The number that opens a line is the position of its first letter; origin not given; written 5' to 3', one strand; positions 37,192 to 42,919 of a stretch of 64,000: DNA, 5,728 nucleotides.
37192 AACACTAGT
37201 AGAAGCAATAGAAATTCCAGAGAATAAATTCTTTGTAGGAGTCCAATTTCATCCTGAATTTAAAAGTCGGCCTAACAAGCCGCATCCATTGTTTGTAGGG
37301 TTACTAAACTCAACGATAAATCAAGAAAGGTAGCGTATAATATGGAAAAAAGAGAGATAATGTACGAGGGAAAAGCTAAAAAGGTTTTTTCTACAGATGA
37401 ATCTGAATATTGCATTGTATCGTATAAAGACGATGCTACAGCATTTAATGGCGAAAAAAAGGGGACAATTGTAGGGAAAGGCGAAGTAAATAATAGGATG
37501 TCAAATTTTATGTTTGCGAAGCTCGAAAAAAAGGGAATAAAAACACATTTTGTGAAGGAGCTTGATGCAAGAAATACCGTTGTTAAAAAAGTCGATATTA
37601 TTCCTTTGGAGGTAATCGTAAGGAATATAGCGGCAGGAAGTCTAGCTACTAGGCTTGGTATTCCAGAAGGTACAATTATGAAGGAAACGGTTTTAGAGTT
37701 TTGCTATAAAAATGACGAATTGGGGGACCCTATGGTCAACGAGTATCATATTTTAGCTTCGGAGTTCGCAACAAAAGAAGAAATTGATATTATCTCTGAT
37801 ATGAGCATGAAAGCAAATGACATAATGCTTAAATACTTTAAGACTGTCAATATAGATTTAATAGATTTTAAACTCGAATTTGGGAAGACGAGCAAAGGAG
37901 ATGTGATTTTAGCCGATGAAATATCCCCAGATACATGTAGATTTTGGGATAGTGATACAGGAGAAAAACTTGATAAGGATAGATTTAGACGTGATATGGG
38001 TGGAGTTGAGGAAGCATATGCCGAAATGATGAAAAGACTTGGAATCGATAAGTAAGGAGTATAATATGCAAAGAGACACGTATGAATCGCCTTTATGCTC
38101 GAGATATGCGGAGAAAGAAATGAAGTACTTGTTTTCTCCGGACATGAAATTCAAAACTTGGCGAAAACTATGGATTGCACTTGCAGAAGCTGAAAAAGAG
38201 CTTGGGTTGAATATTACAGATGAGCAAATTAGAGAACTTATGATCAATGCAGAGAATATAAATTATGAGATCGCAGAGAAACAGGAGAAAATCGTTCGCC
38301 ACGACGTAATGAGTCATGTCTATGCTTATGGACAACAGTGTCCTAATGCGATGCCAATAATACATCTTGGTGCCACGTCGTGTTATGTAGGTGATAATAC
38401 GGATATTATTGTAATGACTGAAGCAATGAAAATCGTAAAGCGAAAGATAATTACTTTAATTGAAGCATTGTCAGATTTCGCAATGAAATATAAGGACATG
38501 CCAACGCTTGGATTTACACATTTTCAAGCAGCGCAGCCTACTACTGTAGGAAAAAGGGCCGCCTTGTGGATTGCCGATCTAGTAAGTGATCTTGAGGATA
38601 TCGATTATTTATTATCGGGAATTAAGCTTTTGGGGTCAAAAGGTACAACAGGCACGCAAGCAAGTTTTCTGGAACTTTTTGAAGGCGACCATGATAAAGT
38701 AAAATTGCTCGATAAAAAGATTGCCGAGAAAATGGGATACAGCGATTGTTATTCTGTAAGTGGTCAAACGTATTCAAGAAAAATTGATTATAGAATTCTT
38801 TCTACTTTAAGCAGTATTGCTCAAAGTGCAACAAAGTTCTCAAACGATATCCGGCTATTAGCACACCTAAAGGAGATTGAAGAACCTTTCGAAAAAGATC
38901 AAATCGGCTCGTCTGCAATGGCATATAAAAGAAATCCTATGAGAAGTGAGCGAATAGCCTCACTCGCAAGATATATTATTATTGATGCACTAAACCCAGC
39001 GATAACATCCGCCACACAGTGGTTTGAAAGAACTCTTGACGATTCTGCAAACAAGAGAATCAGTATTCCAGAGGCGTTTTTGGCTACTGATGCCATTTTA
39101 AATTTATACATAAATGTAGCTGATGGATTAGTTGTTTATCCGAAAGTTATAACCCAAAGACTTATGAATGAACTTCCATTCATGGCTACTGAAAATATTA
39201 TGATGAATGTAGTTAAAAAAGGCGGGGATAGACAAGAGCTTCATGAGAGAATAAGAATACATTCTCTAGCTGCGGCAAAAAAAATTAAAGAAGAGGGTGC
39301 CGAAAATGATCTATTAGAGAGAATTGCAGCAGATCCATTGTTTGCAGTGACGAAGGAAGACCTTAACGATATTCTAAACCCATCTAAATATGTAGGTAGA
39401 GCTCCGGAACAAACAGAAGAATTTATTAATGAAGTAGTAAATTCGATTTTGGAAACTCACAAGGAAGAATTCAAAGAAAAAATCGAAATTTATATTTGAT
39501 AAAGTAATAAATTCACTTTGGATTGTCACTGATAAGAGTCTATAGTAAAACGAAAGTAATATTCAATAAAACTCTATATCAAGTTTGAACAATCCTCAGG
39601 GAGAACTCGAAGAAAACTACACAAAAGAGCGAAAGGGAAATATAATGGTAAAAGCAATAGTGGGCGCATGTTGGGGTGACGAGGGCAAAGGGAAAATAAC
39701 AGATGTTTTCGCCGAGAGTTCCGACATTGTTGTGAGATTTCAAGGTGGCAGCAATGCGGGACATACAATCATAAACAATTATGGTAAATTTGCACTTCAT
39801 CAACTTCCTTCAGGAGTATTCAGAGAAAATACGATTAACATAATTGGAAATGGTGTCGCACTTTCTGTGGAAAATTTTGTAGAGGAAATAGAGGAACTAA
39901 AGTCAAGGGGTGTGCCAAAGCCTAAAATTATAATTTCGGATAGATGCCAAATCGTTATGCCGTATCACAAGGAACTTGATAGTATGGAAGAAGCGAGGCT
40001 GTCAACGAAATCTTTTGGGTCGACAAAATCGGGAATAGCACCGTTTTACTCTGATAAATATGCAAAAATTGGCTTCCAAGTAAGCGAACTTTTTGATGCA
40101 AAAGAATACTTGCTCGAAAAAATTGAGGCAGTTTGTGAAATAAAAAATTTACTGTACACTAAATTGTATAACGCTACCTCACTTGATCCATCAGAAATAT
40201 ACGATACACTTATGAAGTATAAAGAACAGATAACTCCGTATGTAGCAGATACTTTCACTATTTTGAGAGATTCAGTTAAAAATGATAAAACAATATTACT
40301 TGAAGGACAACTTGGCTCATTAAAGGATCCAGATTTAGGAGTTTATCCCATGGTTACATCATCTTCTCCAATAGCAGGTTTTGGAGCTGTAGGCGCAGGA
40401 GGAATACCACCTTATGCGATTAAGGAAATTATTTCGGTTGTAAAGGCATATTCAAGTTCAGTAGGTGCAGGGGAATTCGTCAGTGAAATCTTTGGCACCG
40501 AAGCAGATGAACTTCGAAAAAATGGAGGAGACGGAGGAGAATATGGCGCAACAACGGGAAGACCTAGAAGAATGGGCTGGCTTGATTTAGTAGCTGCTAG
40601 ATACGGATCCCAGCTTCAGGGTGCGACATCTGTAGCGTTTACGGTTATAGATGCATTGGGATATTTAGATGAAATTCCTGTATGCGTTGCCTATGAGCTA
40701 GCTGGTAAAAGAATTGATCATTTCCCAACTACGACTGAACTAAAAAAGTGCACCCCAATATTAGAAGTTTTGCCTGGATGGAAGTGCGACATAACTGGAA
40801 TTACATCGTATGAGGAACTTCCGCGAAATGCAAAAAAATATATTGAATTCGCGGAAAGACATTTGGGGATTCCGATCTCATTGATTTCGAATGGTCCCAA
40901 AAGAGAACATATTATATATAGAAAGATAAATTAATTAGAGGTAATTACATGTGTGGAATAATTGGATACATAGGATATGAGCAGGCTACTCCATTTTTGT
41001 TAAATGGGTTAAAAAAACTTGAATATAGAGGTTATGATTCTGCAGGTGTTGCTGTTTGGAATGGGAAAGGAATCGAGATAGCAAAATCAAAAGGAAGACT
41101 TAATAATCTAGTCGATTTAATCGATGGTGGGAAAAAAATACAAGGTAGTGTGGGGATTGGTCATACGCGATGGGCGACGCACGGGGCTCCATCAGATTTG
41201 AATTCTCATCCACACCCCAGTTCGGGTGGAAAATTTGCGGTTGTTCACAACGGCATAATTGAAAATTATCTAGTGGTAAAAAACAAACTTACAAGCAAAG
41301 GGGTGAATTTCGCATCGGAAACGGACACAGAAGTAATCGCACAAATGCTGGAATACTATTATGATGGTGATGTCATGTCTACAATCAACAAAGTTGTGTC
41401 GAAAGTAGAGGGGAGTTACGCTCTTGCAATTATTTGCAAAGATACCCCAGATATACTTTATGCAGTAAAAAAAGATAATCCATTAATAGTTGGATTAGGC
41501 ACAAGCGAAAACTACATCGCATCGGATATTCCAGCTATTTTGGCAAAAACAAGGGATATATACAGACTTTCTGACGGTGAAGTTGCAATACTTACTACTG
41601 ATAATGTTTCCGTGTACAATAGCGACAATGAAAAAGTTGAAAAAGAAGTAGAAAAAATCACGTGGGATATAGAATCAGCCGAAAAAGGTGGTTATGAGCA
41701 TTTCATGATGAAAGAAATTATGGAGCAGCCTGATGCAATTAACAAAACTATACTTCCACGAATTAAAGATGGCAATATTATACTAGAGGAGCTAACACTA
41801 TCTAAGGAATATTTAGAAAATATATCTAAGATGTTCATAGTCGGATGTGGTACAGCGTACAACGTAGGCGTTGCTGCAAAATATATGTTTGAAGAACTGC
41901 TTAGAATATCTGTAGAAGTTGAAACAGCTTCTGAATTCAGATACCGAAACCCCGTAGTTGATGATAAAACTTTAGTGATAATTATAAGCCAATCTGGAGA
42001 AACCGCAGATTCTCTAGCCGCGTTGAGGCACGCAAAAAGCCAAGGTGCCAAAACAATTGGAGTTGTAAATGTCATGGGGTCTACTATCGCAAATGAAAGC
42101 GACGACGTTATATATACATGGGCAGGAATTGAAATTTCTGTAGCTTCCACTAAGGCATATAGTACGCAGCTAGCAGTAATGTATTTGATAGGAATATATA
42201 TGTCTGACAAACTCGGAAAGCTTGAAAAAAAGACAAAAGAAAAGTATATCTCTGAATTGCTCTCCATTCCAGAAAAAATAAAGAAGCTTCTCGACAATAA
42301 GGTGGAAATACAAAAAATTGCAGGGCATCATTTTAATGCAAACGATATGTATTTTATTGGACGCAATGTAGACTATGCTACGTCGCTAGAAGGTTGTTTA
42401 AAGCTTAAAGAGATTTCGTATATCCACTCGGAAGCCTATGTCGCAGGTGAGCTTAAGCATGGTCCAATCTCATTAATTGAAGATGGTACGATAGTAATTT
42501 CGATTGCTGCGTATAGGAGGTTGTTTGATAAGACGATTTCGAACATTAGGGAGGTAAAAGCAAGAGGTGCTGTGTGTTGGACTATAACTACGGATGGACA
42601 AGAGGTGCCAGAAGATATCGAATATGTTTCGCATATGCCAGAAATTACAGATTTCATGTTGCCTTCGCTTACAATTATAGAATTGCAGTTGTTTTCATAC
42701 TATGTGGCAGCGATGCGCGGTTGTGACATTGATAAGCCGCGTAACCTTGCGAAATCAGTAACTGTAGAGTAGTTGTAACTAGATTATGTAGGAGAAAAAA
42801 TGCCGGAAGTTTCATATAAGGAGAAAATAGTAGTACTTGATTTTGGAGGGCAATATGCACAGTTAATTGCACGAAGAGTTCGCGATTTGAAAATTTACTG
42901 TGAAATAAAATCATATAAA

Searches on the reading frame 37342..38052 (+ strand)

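Call 44: search_protein_families(library=pfam, max_evalue=0.000001, proteins=[window:37342-38052:+])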
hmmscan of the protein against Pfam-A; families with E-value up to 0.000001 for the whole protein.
window:37342-38052:+ (237 aa): 1 family
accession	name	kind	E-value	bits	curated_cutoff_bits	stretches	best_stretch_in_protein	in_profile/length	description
PF01259.24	SAICAR_synt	-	3e-88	295.9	20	1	7-232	2-232/233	SAICAR synthetase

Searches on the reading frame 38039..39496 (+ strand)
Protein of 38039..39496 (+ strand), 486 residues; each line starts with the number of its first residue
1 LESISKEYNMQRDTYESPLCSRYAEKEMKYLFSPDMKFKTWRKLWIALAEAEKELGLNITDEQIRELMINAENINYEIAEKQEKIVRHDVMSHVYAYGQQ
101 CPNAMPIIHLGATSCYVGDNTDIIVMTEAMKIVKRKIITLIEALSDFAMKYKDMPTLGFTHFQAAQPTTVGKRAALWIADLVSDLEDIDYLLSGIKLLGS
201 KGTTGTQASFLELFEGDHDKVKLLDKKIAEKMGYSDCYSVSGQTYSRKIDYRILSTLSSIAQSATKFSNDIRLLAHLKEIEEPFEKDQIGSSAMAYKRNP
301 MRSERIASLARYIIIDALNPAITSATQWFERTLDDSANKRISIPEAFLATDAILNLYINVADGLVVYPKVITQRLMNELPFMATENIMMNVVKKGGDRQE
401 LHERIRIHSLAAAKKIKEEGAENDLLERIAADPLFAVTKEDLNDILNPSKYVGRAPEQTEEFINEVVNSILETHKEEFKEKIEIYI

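Call 44: search_protein_families(library=pfam, max_evalue=0.000001, proteins=[window:38039-39496:+])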
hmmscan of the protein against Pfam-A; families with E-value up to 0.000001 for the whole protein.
window:38039-39496:+ (486 aa): 2 families
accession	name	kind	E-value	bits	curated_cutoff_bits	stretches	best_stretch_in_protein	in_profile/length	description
PF00206.25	Lyase_1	-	1.9e-23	83.8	27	1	78-312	72-309/312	Lyase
PF10397.14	ADSL_C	-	6.1e-23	81.4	32.7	1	380-462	1-79/79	Adenylosuccinate lyase C-terminus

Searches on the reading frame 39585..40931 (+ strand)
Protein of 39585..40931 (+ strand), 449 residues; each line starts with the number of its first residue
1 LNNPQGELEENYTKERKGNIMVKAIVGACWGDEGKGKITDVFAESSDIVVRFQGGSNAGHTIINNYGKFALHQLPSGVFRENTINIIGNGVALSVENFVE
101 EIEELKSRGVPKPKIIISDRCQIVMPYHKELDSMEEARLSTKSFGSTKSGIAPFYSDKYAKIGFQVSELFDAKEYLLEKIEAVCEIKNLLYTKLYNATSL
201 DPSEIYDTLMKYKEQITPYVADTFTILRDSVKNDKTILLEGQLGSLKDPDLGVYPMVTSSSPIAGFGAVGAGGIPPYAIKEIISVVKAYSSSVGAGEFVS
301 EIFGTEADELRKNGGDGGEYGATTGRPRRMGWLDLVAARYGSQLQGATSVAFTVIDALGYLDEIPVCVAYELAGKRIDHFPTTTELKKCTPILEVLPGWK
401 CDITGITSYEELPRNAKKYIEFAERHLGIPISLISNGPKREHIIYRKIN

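Call 45: search_protein_families(library=pfam, max_evalue=0.000001, proteins=[window:39585-40931:+])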
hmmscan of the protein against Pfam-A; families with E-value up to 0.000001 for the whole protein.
window:39585-40931:+ (449 aa): 1 family
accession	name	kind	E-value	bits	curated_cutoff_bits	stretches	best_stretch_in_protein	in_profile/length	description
PF00709.27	Adenylsucc_synt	-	8e-158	526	27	1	24-444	1-416/416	Adenylosuccinate synthetase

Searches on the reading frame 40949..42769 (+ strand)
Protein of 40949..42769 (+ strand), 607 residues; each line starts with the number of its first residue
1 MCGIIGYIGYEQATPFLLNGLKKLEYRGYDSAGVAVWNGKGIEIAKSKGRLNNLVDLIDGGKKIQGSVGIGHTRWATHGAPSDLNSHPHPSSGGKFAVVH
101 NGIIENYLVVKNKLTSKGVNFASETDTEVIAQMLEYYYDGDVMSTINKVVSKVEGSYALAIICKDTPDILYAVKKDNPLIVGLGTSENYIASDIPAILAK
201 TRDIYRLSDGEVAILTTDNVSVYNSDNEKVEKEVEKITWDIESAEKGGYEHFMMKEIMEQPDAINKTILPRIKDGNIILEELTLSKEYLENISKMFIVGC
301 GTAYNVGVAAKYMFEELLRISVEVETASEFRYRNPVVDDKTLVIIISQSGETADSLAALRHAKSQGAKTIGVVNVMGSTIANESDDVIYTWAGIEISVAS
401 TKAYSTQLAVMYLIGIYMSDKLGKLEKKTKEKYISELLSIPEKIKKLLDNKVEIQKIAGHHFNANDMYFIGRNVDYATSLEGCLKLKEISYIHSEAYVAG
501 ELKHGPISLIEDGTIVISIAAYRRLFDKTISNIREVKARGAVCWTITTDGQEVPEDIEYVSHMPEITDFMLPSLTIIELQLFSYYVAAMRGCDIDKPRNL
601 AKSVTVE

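Call 45: search_protein_families(library=pfam, max_evalue=0.000001, proteins=[window:40949-42769:+])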
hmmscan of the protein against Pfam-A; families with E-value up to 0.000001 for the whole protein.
window:40949-42769:+ (607 aa): 3 families
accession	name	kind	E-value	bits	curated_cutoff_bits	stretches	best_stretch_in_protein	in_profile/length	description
PF01380.27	SIS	-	4.5e-52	175.7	25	2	289-414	2-128/131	SIS domain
PF13522.11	GATase_6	-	2.9e-19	69.8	27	1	64-192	8-129/130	Glutamine amidotransferase domain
PF13537.11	GATase_7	-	4.4e-14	53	25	1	87-199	14-123/123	Glutamine amidotransferase domain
